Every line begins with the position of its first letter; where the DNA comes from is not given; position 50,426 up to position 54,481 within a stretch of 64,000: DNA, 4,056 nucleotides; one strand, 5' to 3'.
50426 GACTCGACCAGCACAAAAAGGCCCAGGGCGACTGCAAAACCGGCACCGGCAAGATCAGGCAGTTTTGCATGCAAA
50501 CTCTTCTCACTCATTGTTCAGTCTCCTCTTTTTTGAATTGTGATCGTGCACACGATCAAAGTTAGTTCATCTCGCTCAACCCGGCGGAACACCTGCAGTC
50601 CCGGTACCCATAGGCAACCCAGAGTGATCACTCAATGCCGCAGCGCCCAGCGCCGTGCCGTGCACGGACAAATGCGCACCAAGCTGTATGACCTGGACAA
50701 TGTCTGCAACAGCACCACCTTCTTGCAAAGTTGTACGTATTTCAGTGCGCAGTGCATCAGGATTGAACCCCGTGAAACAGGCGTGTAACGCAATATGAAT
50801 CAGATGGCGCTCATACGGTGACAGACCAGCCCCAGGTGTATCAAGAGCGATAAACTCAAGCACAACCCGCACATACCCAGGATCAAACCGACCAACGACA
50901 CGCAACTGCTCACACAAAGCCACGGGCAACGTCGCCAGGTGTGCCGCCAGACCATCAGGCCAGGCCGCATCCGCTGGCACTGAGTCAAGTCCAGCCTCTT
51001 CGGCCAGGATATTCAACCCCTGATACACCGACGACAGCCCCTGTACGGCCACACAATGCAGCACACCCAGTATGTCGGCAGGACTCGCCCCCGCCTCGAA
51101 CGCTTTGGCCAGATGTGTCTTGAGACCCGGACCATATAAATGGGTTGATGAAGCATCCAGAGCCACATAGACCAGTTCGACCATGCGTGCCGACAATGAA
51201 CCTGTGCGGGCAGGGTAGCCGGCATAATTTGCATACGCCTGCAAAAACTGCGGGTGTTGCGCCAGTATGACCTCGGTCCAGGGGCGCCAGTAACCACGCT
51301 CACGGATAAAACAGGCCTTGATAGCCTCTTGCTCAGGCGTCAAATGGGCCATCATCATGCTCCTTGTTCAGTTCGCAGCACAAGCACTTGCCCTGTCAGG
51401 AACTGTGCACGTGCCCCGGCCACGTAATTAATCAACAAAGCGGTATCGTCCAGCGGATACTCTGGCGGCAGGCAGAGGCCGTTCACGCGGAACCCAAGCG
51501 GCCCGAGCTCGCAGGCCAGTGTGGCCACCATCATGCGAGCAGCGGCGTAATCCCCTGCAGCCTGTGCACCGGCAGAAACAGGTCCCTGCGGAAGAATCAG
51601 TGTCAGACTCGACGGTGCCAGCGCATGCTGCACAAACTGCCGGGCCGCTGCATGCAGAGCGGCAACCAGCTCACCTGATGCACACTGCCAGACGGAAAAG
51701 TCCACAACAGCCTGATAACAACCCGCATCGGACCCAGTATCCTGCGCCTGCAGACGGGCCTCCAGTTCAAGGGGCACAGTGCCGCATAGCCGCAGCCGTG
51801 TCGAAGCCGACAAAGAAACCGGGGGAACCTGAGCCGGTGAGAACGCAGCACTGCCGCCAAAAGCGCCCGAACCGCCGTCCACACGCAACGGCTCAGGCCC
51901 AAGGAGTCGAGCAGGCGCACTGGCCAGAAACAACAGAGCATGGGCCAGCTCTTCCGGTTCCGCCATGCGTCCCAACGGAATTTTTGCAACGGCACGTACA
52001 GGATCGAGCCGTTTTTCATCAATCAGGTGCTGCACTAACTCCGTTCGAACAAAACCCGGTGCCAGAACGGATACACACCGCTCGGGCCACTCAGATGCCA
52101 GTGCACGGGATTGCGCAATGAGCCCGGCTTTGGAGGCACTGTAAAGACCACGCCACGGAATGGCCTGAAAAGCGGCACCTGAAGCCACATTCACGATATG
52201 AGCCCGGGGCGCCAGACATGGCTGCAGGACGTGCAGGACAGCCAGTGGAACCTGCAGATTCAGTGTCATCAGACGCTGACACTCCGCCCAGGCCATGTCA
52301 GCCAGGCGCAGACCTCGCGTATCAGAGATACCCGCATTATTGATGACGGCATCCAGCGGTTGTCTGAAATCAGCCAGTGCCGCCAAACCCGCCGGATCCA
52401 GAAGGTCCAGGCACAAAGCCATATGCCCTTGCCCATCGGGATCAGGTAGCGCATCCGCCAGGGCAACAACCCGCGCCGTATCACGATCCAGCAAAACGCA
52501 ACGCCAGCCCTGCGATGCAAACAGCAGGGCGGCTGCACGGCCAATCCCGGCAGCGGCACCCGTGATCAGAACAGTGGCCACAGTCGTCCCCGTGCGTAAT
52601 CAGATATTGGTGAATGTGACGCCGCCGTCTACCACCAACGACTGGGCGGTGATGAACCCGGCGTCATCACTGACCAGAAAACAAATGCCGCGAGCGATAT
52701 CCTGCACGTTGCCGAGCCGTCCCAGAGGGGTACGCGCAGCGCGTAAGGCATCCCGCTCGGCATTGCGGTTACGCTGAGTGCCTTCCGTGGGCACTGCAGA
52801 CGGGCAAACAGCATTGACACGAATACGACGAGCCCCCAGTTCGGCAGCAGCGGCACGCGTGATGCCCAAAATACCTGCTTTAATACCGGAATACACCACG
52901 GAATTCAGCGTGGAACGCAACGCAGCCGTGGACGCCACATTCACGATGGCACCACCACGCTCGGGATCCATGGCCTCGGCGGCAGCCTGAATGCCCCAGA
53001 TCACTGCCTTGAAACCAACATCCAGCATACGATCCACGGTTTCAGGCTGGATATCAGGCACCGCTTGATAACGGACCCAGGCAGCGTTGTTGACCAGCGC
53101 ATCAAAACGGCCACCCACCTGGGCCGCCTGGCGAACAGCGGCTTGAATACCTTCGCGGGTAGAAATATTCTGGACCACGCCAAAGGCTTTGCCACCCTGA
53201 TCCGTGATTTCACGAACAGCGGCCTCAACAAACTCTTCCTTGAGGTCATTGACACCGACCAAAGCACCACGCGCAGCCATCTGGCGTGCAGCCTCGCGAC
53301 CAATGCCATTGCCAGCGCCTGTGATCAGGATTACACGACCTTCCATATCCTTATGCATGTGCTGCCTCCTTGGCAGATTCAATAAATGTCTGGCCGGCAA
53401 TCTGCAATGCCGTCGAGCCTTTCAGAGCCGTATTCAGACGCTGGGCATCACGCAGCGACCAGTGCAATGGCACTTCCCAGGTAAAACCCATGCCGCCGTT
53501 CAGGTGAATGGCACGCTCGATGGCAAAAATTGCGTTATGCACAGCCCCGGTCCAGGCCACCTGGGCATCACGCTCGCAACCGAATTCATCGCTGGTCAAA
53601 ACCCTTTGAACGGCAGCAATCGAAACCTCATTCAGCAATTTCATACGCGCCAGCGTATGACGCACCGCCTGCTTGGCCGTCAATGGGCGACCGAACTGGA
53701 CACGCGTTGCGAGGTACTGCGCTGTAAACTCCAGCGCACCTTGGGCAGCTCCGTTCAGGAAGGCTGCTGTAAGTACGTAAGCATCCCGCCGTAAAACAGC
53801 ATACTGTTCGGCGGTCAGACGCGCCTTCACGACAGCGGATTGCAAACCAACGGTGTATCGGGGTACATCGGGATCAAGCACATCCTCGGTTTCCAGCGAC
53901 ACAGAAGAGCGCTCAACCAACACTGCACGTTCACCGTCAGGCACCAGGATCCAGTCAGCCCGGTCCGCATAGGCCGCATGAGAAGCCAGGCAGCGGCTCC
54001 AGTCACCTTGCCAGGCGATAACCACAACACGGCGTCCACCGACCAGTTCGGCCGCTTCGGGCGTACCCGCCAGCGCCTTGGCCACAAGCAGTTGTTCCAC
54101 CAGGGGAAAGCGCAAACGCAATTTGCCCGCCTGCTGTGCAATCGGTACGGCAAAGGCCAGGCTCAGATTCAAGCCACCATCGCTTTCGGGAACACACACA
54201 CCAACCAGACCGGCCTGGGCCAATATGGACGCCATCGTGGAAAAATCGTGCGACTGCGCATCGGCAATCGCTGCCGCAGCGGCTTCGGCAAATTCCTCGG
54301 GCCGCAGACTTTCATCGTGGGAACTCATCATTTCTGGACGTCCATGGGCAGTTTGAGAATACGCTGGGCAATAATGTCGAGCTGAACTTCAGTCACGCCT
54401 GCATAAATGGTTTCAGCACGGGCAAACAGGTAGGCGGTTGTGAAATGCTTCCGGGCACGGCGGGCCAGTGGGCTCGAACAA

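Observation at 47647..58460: Ten-gene minus-strand acyl-CoA operon combining an ADP-forming CoA ligase, paired ACADs, three SDRs, a CMD-family protein and tctBA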

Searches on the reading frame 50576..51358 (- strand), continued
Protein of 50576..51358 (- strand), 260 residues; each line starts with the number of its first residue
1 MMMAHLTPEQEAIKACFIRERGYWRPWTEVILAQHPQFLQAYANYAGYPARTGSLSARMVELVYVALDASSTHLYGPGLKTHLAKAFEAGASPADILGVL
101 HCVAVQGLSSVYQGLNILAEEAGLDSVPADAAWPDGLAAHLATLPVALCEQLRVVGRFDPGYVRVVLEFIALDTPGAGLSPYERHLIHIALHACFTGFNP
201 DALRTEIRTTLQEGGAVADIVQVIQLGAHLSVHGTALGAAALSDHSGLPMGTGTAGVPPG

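Call 96: search_protein_families(library=pfam, proteins=[L096:12169-14055:-, L096:17126-17572:-, L096:17692-18975:+, L096:19087-20757:+, L096:20828-21493:-, L096:21675-22751:+, L096:22756-23652:-, L096:7131-9107:+, L096:4859-6859:-, L096:23990-25417:-])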
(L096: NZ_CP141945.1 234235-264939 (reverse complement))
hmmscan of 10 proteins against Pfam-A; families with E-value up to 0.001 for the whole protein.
L096:12169-14055:- (628 aa): 2 families
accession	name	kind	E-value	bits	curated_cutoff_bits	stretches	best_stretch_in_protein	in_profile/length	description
PF00501.34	AMP-binding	-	1.8e-70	238.1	29.9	1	100-486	4-384/384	AMP-binding enzyme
PF13193.12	AMP-binding_C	-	1.4e-19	71.3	24.5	1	535-610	1-76/76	AMP-binding enzyme C-terminal domain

L096:17126-17572:- (148 aa): 0 families

L096:17692-18975:+ (427 aa): 3 families
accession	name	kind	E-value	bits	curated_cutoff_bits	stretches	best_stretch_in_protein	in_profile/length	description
PF00441.29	Acyl-CoA_dh_1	-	2.2e-23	83.5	22.4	1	294-424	17-146/150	Acyl-CoA dehydrogenase, C-terminal domain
PF02770.24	Acyl-CoA_dh_M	-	2.7e-13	50.3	33.3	1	177-268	3-97/97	Acyl-CoA dehydrogenase, middle domain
PF02771.21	Acyl-CoA_dh_N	-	1.7e-10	41.7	22.9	1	62-152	1-92/113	Acyl-CoA dehydrogenase, N-terminal domain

L096:19087-20757:+ (556 aa): 6 families
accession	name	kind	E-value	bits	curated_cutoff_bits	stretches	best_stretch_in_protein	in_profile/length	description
PF00743.25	FMO-like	-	1.2e-11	44.2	22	1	25-229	5-221/532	Flavin-binding monooxygenase-like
PF07992.20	Pyr_redox_2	-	1.9e-10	41.1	26.1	1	22-245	1-195/291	Pyridine nucleotide-disulphide oxidoreductase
PF13738.12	Pyr_redox_3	-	2.1e-10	40.8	30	1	25-228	1-201/305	Pyridine nucleotide-disulphide oxidoreductase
PF13450.12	NAD_binding_8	-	6.9e-10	39.5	21.9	1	26-72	1-47/68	NAD(P)-binding Rossmann-like domain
PF13434.12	Lys_Orn_oxgnase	-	1.6e-07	31.3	21.3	1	99-242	95-245/339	L-lysine 6-monooxygenase/L-ornithine 5-monooxygenase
PF01266.30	DAO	-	3.9e-05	23.8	27.9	0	23-58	1-37/353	FAD dependent oxidoreductase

L096:20828-21493:- (221 aa): 1 family
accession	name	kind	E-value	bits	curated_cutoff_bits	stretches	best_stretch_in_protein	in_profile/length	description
PF00557.29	Peptidase_M24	-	2.3e-18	67.2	23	1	19-187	2-168/208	Metallopeptidase family M24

L096:21675-22751:+ (358 aa): 2 families
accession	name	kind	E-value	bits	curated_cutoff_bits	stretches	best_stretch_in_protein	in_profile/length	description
PF00355.32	Rieske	-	1.6e-20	73.3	20.3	1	36-125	1-84/88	Rieske [2Fe-2S] domain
PF19112.6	VanA_C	-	3.4e-18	66.9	23.5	1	183-350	10-190/193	Vanillate O-demethylase oxygenase C-terminal domain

L096:22756-23652:- (298 aa): 1 family
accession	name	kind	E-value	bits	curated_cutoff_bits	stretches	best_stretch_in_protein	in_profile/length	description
PF25539.1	Bestrophin_2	-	6.6e-100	334.8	27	1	1-278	1-287/288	Bacterial/Fungal Bestrophin protein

L096:7131-9107:+ (658 aa): 4 families
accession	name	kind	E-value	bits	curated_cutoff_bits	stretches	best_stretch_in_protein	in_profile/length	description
PF02518.31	HATPase_c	-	2.8e-21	76.5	26.4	1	541-650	1-110/111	Histidine kinase-, DNA gyrase B-, and HSP90-like ATPase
PF00512.31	HisKA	-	6e-10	39.5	26.9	1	430-496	2-63/66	His Kinase A (phospho-acceptor) domain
PF08448.16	PAS_4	-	6.6e-07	30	23.1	1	313-408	15-109/110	PAS fold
PF00989.32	PAS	-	8.2e-05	23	22.6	1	309-403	18-112/113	PAS fold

L096:4859-6859:- (666 aa): 13 families
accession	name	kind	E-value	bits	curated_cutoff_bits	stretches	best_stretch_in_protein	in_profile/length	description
PF07992.20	Pyr_redox_2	-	2.6e-28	99.8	26.1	1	344-643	1-291/291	Pyridine nucleotide-disulphide oxidoreductase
PF13738.12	Pyr_redox_3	-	1.4e-13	51.3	30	1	413-626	94-305/305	Pyridine nucleotide-disulphide oxidoreductase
PF00027.35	cNMP_binding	-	6.2e-09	36.2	27.5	1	139-230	1-86/89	Cyclic nucleotide-binding domain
PF03486.20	HI0933_like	-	9.4e-08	32.2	50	1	344-376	1-33/244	HI0933-like protein Rossmann domain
PF01266.30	DAO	-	1.5e-07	31.8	27.9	1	345-386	1-44/353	FAD dependent oxidoreductase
PF13450.12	NAD_binding_8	-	3.5e-07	30.8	21.9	1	348-387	1-40/68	NAD(P)-binding Rossmann-like domain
PF00070.33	Pyr_redox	-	1.7e-06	28.9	22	1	489-563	2-80/82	Pyridine nucleotide-disulphide oxidoreductase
PF01946.23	Thi4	-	3.5e-06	26.9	26.2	1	342-382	16-58/235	Thi4 family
PF12831.13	FAD_oxidored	-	4e-06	26.8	27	1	345-384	1-41/416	FAD dependent oxidoreductase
PF13434.12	Lys_Orn_oxgnase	-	0.0002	21.1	21.3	0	405-516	106-220/339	L-lysine 6-monooxygenase/L-ornithine 5-monooxygenase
PF01494.25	FAD_binding_3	-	0.00024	20.9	22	1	345-376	3-34/349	FAD binding domain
PF00890.30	FAD_binding_2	-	0.00027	20.7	20.4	1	345-382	1-39/414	FAD binding domain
PF05834.18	Lycopene_cycl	-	0.00062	19.4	23.4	0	345-374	1-32/380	Lycopene cyclase protein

L096:23990-25417:- (475 aa): 1 family
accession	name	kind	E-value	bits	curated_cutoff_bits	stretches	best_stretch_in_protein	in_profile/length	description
PF00171.27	Aldedh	-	1e-142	476.4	23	1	18-464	7-461/461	Aldehyde dehydrogenase family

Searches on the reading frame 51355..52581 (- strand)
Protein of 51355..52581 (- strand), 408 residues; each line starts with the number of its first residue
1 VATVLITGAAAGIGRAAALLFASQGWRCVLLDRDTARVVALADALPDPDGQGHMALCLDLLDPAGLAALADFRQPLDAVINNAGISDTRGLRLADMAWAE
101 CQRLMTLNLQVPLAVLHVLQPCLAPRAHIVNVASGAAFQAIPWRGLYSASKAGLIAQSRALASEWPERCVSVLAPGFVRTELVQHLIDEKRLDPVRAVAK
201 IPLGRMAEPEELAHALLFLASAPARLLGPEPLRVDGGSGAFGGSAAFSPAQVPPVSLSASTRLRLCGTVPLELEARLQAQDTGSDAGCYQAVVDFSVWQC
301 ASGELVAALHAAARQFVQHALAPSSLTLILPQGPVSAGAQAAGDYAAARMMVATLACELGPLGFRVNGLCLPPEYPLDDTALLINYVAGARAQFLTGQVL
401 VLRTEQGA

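Call 4: search_protein_families(library=pfam, proteins=[window:51355-52581:-])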
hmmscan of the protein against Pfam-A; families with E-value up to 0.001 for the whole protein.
window:51355-52581:- (408 aa): 4 families
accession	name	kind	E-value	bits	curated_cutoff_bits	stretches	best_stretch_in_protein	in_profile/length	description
PF13561.12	adh_short_C2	-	5.1e-38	131.4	27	1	8-237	1-234/236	Enoyl-(Acyl carrier protein) reductase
PF00106.31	adh_short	-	2.6e-34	118.9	26.6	1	3-188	2-192/195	short chain dehydrogenase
PF08659.16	KR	-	3.3e-05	24.3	22.6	1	2-152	1-154/180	KR domain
PF01370.27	Epimerase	-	0.00021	21.2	20.9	1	4-89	1-78/240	NAD dependent epimerase/dehydratase family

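Call 5: search_protein_families(library=ncbifam, proteins=[window:51355-52581:-])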
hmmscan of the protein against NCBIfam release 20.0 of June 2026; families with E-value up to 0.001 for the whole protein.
window:51355-52581:- (408 aa): 207 families (the best 25 are shown)
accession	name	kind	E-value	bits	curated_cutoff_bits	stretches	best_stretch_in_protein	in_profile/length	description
NF005067.0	PRK06484.1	equivalog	5.4e-61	206.7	713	1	4-254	12-267/524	short chain dehydrogenase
NF005559.1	PRK07231.1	subfamily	2.6e-41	141.8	215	1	3-238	6-247/249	glucose 1-dehydrogenase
NF009466.0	PRK12826.1-2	subfamily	1.5e-34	119.6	222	1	3-238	5-244/248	3-oxoacyl-ACP reductase FabG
NF005309.0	PRK06841.1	subfamily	1e-33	116.9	286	1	3-237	17-251/255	GolD/DthD family dehydrogenase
TIGR01830.1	3oxo_ACP_reduc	equivalog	7.3e-33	114.2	297.75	1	4-237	1-237/239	3-oxoacyl-[acyl-carrier-protein] reductase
NF005893.0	PRK07856.1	equivalog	9.9e-33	113.5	255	1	3-238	11-241/255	SDR family oxidoreductase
NF004818.0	PRK06172.1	equivalog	1.6e-32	112.8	336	1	4-240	10-252/253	SDR family oxidoreductase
NF004198.0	PRK05653.1-3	equivalog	3.2e-32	112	296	1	3-237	9-245/248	3-oxoacyl-ACP reductase FabG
NF047420.2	EF_P_mod_YmfI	equivalog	1.6e-31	109.9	238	1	4-237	2-234/236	elongation factor P 5-aminopentanone reductase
NF006123.0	PRK08267.1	equivalog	1.9e-31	109.3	261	1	2-195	3-200/261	SDR family oxidoreductase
NF004197.0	PRK05653.1-1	equivalog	2.1e-31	109.5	332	1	3-237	9-245/249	3-oxoacyl-ACP reductase FabG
NF052558.1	MBtsdlDhBudC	equivalog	1.3e-30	106.8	270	1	3-243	5-246/250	meso-2,3-butanediol dehydrogenase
NF005075.0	PRK06500.1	equivalog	1.4e-30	106.5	336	1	3-239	8-247/249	SDR family oxidoreductase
NF004791.0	PRK06138.1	equivalog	1.7e-30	106.2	312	1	4-239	8-250/252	SDR family oxidoreductase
NF005672.0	PRK07454.1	equivalog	1.7e-30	106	234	1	2-224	7-225/241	SDR family oxidoreductase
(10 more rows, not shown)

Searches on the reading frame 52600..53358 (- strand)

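Call 4: search_protein_families(library=pfam, proteins=[window:52600-53358:-])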
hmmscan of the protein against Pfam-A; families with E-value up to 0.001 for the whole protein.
window:52600-53358:- (252 aa): 4 families
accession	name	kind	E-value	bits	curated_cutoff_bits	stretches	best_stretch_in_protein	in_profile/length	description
PF13561.12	adh_short_C2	-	1.9e-55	188.4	27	1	14-248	1-236/236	Enoyl-(Acyl carrier protein) reductase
PF00106.31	adh_short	-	2.9e-46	157.9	26.6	1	8-200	1-193/195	short chain dehydrogenase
PF08659.16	KR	-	3.8e-08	33.9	22.6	1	10-157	3-150/180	KR domain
PF23441.1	SDR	-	0.00022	21.1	27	1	61-248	66-256/258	SDR-like rossmann domain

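Call 5: search_protein_families(library=ncbifam, proteins=[window:52600-53358:-])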
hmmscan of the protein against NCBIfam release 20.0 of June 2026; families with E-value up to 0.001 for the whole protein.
window:52600-53358:- (252 aa): 226 families (the best 25 are shown)
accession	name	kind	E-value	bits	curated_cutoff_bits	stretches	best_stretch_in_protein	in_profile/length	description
NF005559.1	PRK07231.1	subfamily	7.3e-66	222.2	215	1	5-248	2-248/249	glucose 1-dehydrogenase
NF004198.0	PRK05653.1-3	equivalog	6.8e-54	182.9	296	1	4-247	4-246/248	3-oxoacyl-ACP reductase FabG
NF009468.0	PRK12826.1-4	equivalog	1.8e-53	181.9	318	1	1-248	1-248/256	SDR family oxidoreductase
NF004818.0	PRK06172.1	equivalog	6.8e-52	176.3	336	1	1-248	1-251/253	SDR family oxidoreductase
TIGR02415.1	23BDH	subfamily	1.5e-49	168.8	304.35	1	8-249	1-253/254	acetoin reductase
NF052558.1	MBtsdlDhBudC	equivalog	2.8e-49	168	270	1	6-250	2-244/250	meso-2,3-butanediol dehydrogenase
TIGR01830.1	3oxo_ACP_reduc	equivalog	1.3e-48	165.8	297.75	1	11-247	2-238/239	3-oxoacyl-[acyl-carrier-protein] reductase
NF004791.0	PRK06138.1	equivalog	2.7e-48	164.5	312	1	4-248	2-250/252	SDR family oxidoreductase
NF009466.0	PRK12826.1-2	subfamily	1.2e-47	162.5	222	1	7-248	3-245/248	3-oxoacyl-ACP reductase FabG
NF005067.0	PRK06484.1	equivalog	3.8e-46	157.7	713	1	3-250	5-254/524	short chain dehydrogenase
NF004778.0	PRK06124.1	equivalog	5.2e-46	157.1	303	1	5-248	9-253/256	SDR family oxidoreductase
NF053807.1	RhamDHLra1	equivalog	1.7e-45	155.7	400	1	5-247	2-247/252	L-rhamnose 1-dehydrogenase Lra1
NF005853.0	PRK07774.1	equivalog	2.2e-45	155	303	1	4-248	3-247/250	SDR family oxidoreductase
NF005309.0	PRK06841.1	subfamily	3e-45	154.7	286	1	4-248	12-253/255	GolD/DthD family dehydrogenase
NF006394.0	PRK08643.1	equivalog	4.6e-45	154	381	1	7-249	3-256/257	(S)-acetoin forming diacetyl reductase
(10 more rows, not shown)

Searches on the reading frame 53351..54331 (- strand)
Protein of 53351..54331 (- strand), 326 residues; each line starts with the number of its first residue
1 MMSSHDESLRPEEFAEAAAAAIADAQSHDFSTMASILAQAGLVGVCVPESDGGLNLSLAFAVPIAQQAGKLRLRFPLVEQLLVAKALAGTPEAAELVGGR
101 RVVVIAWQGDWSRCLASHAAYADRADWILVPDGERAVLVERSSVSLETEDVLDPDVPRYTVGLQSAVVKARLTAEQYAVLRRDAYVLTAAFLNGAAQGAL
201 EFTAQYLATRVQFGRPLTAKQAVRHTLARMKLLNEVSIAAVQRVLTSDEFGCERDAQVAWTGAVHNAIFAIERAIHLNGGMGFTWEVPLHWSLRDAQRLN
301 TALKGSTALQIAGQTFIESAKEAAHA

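Call 4: search_protein_families(library=pfam, proteins=[window:53351-54331:-])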
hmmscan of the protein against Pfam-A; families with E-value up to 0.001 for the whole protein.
window:53351-54331:- (326 aa): 2 families
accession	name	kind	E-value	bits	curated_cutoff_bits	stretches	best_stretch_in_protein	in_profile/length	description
PF00441.29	Acyl-CoA_dh_1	-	7.6e-16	59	22.4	1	187-311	17-142/150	Acyl-CoA dehydrogenase, C-terminal domain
PF08028.16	Acyl-CoA_dh_2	-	2.5e-07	31.5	22.7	1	188-297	3-124/134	Acyl-CoA dehydrogenase, C-terminal domain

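Call 5: search_protein_families(library=ncbifam, proteins=[window:53351-54331:-])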
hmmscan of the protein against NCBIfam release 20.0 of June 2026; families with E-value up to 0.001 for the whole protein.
window:53351-54331:- (326 aa): 12 families
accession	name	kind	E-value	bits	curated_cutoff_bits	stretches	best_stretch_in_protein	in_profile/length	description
NF050027.1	acylCoADhIpdE2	equivalog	7.8e-16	58.4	450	1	16-297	21-290/311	acyl-CoA dehydrogenase IpdE2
NF042972.1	AcrlCoAredClosAcrC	equivalog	1.4e-14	53.6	640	1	186-297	243-356/378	acryloyl-CoA reductase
NF042439.1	SulpropCoADesulf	equivalog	1.5e-14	53.6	600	1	189-308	239-359/379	3-sulfinopropanoyl-CoA desulfinase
NF008997.0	PRK12341.1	equivalog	2.3e-09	36.8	537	1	186-298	243-357/382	acyl-CoA dehydrogenase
NF043006.1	CyhCrbnylCoADH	equivalog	1.5e-08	34.1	650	1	189-310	245-367/380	cyclohexane-1-carbonyl-CoA dehydrogenase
NF045652.1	ProlPCPDhRedW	equivalog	1.3e-06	27.5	650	0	185-282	241-339/376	L-prolyl-[peptidyl-carrier protein] dehydrogenase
NF058590.1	AcCoDHFadEBacil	equivalog_domain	1.9e-06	26.7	600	0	184-234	257-306/586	acyl-CoA dehydrogenase FadE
TIGR03203.1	pimD_small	equivalog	3.1e-06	26.5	652.7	1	183-289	238-348/378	pimeloyl-CoA dehydrogenase small subunit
NF052270.1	Staph_DH_FadE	equivalog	7.6e-06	24.9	600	1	190-287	264-363/400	acyl-CoA dehydrogenase FadE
NF045552.1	GlutCoADH_Des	equivalog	9.7e-06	25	470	1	188-298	247-360/387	glutaryl-CoA dehydrogenase Acd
NF053553.1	prodigi_MBC_PigA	equivalog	0.00011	21.5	500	1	187-295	248-357/381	prodigiosin MBC biosynthesis dehydrogenase PigA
NF002885.1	PRK03354.1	equivalog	0.00027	20.1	540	0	189-295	243-351/378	crotonobetainyl-CoA dehydrogenase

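Call 19: search_solved_structures(query=window:53351-54331:-, max_evalue=0.001)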
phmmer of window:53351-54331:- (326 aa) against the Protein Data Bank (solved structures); distinct sequences matched with E-value up to 0.001: 43.
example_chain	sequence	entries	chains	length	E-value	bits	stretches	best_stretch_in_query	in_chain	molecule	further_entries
6wy8_A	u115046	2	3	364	1e-16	64.4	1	186-320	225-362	Acyl-CoA dehydrogenase domain protein Tcur3481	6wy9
5ol2_C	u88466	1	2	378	1.7e-11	47.2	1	189-307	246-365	Acyl-CoA dehydrogenase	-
5lnx_A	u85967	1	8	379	2.8e-10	43.3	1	189-305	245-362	Acyl-CoA dehydrogenase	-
2vig_A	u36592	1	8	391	1.8e-08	37.3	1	192-310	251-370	SHORT-CHAIN SPECIFIC ACYL-COA DEHYDROGENASE,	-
7y0a_A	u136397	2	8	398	1.8e-08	37.3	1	192-310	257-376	Short-chain specific acyl-CoA dehydrogenase, mitochondrial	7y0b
7szv_A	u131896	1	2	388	2.2e-08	37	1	183-311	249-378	Acyl-CoA dehydrogenase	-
8sgs_A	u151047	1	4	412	2.5e-08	36.9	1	192-310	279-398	Short-chain specific acyl-CoA dehydrogenase, mitochondrial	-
2z1q_A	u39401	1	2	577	1e-07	34.8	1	177-308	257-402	Acyl-CoA dehydrogenase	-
3r7k_A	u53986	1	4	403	1.5e-07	34.3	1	195-299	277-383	Probable acyl CoA dehydrogenase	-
1buc_A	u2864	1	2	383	2.5e-07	33.5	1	188-310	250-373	BUTYRYL-COA DEHYDROGENASE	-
2jif_A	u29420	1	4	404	2.8e-07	33.4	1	186-311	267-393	SHORT/BRANCHED CHAIN SPECIFIC ACYL-COA DEHYDROGENASE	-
9w60_A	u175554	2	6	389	2.8e-07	33.4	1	190-310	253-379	Butyryl CoA dehydrogenase apo protein | Butyryl CoA Dehydrogenase with FAD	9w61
1jqi_A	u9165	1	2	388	2.9e-07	33.4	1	192-310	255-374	short chain acyl-CoA dehydrogenase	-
6es9_A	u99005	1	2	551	5.8e-07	32.4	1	183-310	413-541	Acyl-CoA dehydrogenase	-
4l1f_A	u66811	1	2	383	9.7e-07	31.6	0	188-297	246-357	Acyl-CoA dehydrogenase domain protein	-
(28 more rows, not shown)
